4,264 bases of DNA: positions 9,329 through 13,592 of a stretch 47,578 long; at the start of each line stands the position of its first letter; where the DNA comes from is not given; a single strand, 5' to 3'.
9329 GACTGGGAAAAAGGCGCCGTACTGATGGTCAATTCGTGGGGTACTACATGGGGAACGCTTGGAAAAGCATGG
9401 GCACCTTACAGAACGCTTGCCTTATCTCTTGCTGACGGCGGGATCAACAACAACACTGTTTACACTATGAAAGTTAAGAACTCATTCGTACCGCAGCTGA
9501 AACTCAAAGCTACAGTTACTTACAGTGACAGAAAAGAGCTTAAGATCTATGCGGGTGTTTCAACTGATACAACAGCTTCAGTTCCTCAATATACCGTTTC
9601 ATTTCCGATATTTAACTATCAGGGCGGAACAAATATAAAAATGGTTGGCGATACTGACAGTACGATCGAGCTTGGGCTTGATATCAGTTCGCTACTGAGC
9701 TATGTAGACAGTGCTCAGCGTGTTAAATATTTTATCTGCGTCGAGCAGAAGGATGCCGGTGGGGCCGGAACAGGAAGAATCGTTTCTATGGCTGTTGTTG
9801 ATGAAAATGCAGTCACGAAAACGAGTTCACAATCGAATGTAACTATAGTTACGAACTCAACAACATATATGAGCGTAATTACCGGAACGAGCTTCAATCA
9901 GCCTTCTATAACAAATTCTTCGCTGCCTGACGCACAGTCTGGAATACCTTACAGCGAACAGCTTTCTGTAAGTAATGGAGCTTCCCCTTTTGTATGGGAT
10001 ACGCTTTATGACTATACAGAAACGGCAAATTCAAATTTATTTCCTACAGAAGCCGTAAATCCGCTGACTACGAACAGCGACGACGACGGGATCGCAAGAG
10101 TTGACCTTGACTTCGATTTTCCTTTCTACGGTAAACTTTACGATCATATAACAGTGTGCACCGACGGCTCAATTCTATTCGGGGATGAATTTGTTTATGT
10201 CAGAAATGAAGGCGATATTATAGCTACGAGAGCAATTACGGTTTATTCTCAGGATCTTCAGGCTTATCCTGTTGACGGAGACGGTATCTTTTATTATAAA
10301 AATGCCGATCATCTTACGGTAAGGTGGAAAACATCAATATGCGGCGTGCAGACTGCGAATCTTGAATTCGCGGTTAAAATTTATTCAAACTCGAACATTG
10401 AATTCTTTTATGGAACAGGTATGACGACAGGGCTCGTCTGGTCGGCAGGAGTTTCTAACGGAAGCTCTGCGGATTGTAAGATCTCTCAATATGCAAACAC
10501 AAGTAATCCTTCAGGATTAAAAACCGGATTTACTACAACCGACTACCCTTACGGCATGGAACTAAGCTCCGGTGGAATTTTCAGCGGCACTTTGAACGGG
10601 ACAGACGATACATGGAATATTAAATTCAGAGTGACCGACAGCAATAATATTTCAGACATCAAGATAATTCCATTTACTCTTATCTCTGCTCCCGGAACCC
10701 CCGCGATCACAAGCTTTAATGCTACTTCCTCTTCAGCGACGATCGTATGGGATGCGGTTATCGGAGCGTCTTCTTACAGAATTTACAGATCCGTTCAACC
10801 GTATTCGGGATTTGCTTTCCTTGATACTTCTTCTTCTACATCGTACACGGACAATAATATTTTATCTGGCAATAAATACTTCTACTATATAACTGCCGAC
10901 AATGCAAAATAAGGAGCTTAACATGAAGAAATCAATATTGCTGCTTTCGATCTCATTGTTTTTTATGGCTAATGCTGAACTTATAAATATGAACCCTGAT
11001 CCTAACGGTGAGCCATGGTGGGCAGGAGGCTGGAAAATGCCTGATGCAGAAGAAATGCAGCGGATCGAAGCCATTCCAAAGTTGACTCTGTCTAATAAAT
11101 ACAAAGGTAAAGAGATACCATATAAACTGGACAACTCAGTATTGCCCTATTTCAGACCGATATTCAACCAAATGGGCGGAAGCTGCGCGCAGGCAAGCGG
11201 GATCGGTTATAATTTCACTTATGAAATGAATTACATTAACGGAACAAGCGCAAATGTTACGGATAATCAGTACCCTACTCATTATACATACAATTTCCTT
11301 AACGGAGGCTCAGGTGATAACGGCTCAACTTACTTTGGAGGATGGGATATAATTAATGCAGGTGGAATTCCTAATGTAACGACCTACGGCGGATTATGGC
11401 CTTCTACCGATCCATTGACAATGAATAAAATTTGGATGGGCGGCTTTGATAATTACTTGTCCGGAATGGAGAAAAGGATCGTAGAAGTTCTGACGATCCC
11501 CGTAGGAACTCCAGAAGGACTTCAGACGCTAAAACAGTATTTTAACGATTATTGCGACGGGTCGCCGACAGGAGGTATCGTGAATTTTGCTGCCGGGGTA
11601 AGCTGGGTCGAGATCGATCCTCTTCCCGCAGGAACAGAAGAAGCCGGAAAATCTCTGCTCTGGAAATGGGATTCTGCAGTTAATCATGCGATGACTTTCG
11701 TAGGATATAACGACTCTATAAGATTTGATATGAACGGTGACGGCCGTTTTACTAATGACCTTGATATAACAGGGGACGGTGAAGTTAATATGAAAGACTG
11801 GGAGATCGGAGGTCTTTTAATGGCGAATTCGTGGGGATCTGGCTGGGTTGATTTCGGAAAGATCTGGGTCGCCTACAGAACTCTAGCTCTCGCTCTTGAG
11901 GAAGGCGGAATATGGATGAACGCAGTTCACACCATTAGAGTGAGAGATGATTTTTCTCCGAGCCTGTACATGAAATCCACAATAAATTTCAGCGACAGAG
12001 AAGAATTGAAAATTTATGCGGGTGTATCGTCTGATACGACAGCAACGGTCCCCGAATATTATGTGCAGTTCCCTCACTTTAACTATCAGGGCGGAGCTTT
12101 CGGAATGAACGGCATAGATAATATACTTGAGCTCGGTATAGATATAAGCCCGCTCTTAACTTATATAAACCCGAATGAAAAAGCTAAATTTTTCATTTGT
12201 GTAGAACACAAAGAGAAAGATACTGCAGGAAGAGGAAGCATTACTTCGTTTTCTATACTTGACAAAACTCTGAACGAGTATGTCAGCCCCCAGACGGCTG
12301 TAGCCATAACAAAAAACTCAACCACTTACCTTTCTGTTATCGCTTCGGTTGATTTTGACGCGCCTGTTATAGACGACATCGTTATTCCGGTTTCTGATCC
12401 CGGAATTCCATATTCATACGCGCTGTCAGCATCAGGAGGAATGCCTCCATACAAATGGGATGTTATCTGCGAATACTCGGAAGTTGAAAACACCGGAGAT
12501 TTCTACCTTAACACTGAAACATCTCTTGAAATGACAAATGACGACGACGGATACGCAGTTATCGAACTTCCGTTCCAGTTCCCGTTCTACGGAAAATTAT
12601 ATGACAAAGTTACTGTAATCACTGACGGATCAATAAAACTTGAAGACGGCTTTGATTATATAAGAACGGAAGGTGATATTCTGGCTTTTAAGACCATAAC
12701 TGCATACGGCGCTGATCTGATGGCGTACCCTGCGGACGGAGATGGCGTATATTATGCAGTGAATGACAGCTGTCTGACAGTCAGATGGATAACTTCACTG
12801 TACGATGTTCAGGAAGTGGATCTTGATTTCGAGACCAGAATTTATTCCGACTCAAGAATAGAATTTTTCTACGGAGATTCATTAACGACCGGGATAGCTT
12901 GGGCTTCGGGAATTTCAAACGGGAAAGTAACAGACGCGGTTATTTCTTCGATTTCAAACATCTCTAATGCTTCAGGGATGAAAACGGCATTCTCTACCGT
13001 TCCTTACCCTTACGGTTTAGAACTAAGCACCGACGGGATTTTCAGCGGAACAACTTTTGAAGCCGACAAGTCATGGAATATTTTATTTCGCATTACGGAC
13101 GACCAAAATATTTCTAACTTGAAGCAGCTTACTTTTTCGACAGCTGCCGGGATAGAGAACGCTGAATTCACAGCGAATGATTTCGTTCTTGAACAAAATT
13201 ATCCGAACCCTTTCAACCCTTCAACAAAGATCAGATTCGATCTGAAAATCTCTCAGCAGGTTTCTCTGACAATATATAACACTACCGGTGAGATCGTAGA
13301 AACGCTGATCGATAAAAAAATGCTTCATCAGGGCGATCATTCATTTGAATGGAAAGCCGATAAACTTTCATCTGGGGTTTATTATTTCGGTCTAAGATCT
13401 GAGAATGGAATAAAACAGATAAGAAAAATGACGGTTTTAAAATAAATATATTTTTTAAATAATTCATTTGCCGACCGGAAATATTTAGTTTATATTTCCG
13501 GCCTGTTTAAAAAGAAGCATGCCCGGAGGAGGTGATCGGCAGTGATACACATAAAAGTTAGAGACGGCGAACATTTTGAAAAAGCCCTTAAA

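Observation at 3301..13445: Tandem array of four large multidomain papain-fold peptidase paralogs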

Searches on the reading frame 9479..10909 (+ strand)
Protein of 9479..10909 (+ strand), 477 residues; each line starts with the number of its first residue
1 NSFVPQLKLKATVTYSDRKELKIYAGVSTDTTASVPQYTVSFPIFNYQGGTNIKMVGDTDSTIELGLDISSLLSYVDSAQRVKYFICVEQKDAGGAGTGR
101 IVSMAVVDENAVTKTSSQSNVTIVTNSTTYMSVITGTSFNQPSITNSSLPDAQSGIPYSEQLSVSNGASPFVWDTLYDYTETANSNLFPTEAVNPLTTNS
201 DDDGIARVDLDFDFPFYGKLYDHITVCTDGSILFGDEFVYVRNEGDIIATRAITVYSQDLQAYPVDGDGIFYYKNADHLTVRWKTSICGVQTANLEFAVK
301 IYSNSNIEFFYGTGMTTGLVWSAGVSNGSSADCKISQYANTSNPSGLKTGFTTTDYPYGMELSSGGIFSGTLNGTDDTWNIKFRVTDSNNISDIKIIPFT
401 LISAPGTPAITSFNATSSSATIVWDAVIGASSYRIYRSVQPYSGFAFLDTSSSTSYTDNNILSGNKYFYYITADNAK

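Call 33: predict_structure(alignment_id=A3)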
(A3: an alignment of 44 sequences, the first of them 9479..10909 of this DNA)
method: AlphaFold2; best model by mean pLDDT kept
length: 477 residues; sequences in the alignment: 44
mean_pLDDT: 91.5   pTM: 0.79
mean pLDDT of the five models: 91.5, 91.5, 91.3, 91.1, 90.2
residues with pLDDT >= 90: 366; 70-90: 88; 50-70: 16; < 50: 7
segments of 3 or more residues with pLDDT < 50: 56-58
pLDDT, mean of each block of 10 residues (from residue 1): 82 85 94 95 74 49 87 94 96 74 95 95 92 95 96 92 96 93 97 97 97 94 97 95 91 96 96 98 96 97 98 93 93 91 95 93 96 92 94 96 81 91 87 93 92 95 89 81
secondary structure, 60 per line:
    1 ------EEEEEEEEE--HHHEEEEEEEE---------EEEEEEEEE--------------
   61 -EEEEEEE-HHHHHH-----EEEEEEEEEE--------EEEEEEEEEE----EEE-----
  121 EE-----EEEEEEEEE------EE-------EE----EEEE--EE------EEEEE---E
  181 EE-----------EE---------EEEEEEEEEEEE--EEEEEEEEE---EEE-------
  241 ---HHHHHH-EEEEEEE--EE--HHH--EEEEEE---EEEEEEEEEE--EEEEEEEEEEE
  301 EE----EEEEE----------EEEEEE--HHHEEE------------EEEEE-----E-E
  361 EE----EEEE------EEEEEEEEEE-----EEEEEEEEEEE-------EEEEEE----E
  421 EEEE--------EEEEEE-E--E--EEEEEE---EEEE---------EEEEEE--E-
elements in order: E7-15 E21-28 E38-46 E62-68 H70-75 E81-90 E99-108 E113-115 E128-136 E158-161 E172-176 E180-182 E205-216 E219-227 E231-233 H244-249 E251-257 E269-274 E278-287 E290-302 E307-311 E322-327 E333-335 E348-352 E360-362 E367-370 E377-386 E392-402 E410-415 E420-424 E433-438 E446-451 E455-458 E468-473
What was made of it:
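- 9494..10693 (+): Non-catalytic middle region of W3. It comprises a beta-sandwich (about residues 351-485), then a He_PIG-like Ig segment that appears to be split by a roughly 155-residue NIDO-like beta module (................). The same order occurs in all four genes. The AF2 model is all-beta with pLDDT 91.5 (call 33).
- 10694..10909 (+): fn3-like C-terminal domain of W3 (the W2 equivalent is 8122-8340). It occupies the position of the CTD. The model shows six beta-strands (call 33).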

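Call 36: fold_search(model_id=the predicted structure, library=pdb)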
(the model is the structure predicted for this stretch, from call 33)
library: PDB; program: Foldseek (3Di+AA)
matches with E <= 10: 1352; with E <= 0.001: 45
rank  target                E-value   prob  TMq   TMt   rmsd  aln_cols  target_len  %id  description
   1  4yfd_A                1.6e-07  1.00  0.17  0.16  37.8       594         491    8  Crystal structure PTP delta Ig1-Fn2 in complex with IL-1RAcP (released 2015-05-06)
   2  4y61_A                9.2e-07  1.00  0.16  0.19  33.1       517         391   10  Crystal structure of the complex between Slitrk2 LRR1 and PTP delta Ig1-Fn1 (released 2015-06-03)
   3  5xwt_A                2.5e-06  1.00  0.16  0.19  27.9       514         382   10  Crystal structure of PTPdelta Ig1-Fn1 in complex with SALM5 LRR-Ig (released 2018-06-06)
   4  4yfg_A                3.7e-06  0.98  0.16  0.16  34.4       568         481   10  Crystal structure of PTP delta meA3/meB minus variant Ig1-Fn1 (released 2015-05-06)
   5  9ozi_A                1.9e-05  0.94  0.16  0.05  43.9       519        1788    8  Cryo-EM structure of chicken ROS1 in apo-state. This is the complete map and model. (released 2026-02-25)
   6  5g56                  2.8e-05  0.99  0.14  0.10  24.5       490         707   11  THE TETRA-MODULAR CELLULOSOMAL ARABINOXYLANASE CtXyl5A STRUCTURE AS REVEALED BY X-RAY CRYSTALLOGRAPHY (released 2016-06-29)
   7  9flw_A                3.1e-05  0.82  0.16  0.15  54.5       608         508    9  CryoEM structure of the fragment-6 (3571-4078) in the grappling hook protein A (GhpA) in the bacterium Aureispira sp.  (released 2024-10-16)
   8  8q6t_I                3.6e-05  0.90  0.13  0.07  32.5       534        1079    9  Helical reconstruction of the relaxed thick filament from FIB milled left ventricular mouse myofibrils (released 2023-11-01)
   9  9bfs_A                4.8e-05  0.51  0.11  0.04  26.7       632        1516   10  Cryo-EM structure of Sevenless extracellular domain (dimer, pH 6.6) (released 2025-01-29)
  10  8bxr                  7.6e-05  1.00  0.15  0.23  27.9       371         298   10  Titin FnIII-domain I109-I111 (I/A4-A/A6) from the MIR region (released 2023-02-15)
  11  2nzi_A                9.7e-05  1.00  0.19  0.28  23.2       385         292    9  Crystal structure of domains A168-A170 from titin (released 2007-02-13)
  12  7stz_C                9.7e-05  0.28  0.10  0.09  47.9       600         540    9  Crystal Structure of Human E-cadherin EC1-5 bound by mouse monoclonal antibody Fab mAb-1_19A11 (released 2022-01-26)
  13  7ceg_A                1.2e-04  0.97  0.16  0.20  32.5       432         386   13  Crystal structure of the complex between mouse PTP delta and neuroligin-3 (released 2021-02-24)
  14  4m4r_A                1.2e-04  0.75  0.14  0.13  41.6       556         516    9  Epha4 ectodomain complex with ephrin a5 (released 2013-10-30)
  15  9oz1_A                1.3e-04  0.75  0.15  0.10  44.1       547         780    7  Cryo-EM structure of chicken ROS1 in apo-state. Cryo-EM refinement is focused on the "leg" region of chicken ROS1. (released 2026-02-25)
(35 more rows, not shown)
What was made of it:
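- About 60% of each protein is made of binding-type beta modules (calls 33, 36).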

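Call 38: search_protein_families(library=pfam, alignment_id=A3, max_evalue=0.1)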
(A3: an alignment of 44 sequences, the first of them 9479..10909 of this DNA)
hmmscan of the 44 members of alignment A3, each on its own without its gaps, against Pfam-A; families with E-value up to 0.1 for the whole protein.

A. member 1, window:9479-10909:+ (477 aa): 2 families
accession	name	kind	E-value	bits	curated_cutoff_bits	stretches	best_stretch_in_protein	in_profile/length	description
PF00716.22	Peptidase_S21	-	0.0084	16.3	27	1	98-162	273-332/337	Assemblin (Peptidase family S21)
PF21910.2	GH85_C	-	0.084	13.8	27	0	414-456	13-54/95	GH85 endohexosaminidases, C-terminal domain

B. families by the number of members that match (of 44 scanned): 24 families
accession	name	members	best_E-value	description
PF18962.6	Por_Secre_tail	33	1.9e-15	Secretion system C-terminal sorting domain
PF13860.13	FlgD_ig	18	3.1e-08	FlgD Ig-like domain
PF05345.18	He_PIG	11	2.7e-06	Putative Ig domain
PF13585.12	CHU_C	10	0.00013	CHU_C Type IX secretion signal domain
PF00112.29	Peptidase_C1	7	0.00011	Papain family cysteine protease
PF13202.12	EF-hand_5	5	0.00029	EF hand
PF06119.19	NIDO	3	0.0075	Nidogen-like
PF16967.11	TcfC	3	0.017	E-set like domain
PF13620.12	CarboxypepD_reg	2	1.3e-08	Carboxypeptidase regulatory-like domain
PF19910.5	DUF6383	1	0.00014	Domain of unknown function (DUF6383)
PF13715.12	CarbopepD_reg_2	1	0.00024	CarboxypepD_reg-like domain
PF11589.14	DUF3244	1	0.00098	Domain of unknown function (DUF3244)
PF24908.1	Ig_SIBA-E_2nd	1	0.002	Integrin beta-like protein A-E, second Ig-like domain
PF00041.27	fn3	1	0.0062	Fibronectin type III domain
PF00716.22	Peptidase_S21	1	0.0084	Assemblin (Peptidase family S21)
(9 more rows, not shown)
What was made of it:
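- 9494..10693 (+): He_PIG hits 11 of 44 relatives and NIDO 3 of 44 (call 38).
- On Papain family C1 (Pfam PF00112 / clan CA): 7 of 44 relatives give weak hits (best E 1.1e-4, call 38).
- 7 of 44 relatives give weak Peptidase_C1 Pfam hits (best E 1.1e-4, call 38). Ig/NIDO-like protein-binding modules are present (calls 36, 38).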

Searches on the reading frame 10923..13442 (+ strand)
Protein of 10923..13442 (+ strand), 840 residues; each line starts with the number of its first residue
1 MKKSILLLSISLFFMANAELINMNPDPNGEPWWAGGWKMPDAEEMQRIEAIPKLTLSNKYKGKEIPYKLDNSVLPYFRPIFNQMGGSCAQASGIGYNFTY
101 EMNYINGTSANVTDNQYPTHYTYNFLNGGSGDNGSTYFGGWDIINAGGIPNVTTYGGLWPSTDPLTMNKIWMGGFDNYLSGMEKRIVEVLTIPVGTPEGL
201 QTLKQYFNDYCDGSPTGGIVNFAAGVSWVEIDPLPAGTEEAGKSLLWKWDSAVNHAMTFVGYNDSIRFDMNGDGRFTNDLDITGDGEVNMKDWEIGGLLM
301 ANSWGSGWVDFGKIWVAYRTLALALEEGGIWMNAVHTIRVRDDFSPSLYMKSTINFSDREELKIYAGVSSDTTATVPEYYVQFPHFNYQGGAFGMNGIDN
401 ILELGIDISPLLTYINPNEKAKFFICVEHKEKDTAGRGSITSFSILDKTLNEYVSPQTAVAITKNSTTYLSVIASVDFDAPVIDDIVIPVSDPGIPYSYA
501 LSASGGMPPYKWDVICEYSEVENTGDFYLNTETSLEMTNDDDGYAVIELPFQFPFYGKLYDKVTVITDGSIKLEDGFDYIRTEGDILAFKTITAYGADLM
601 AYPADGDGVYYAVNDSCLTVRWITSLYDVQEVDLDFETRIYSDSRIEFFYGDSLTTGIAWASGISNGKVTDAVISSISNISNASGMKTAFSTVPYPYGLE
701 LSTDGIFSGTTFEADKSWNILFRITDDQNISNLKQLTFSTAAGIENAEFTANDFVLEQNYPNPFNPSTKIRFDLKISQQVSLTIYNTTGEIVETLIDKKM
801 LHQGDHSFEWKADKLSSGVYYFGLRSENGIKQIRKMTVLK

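Call 9: search_protein_families(library=pfam, proteins=[window:10923-13442:+], max_evalue=1)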
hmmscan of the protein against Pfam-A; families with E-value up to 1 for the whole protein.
window:10923-13442:+ (840 aa): 4 families
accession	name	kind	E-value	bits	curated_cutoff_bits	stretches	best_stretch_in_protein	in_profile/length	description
PF18962.6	Por_Secre_tail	-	3.3e-08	34.1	27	1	760-837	2-74/75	Secretion system C-terminal sorting domain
PF13860.13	FlgD_ig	-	0.00018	21.9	27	1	777-827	22-76/79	FlgD Ig-like domain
PF13585.12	CHU_C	-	0.0065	17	27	1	774-832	23-78/86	CHU_C Type IX secretion signal domain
PF00404.24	Dockerin_1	-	0.15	12.7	22.9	0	278-293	34-49/57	Dockerin type I domain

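Call 10: search_protein_families(library=ncbifam, proteins=[window:10923-13442:+], max_evalue=1)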
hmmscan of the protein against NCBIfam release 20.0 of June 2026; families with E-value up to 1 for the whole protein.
window:10923-13442:+ (840 aa): 3 families
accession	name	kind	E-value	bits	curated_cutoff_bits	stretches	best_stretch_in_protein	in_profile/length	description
NF052323.1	T9SSA_dep_M6i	equivalog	9.8e-08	30.4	600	1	758-832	959-1032/1043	T9SS-dependent M6-like inactivated metalloprotease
TIGR04183.1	Por_Secre_tail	domain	8.4e-07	28.9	23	1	760-835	2-68/72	T9SS type A sorting domain-containing protein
NF038113.1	T9SSA_dep_M36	equivalog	0.00045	18.5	885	1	744-827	783-858/869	T9SS-dependent M36 family metallopeptidase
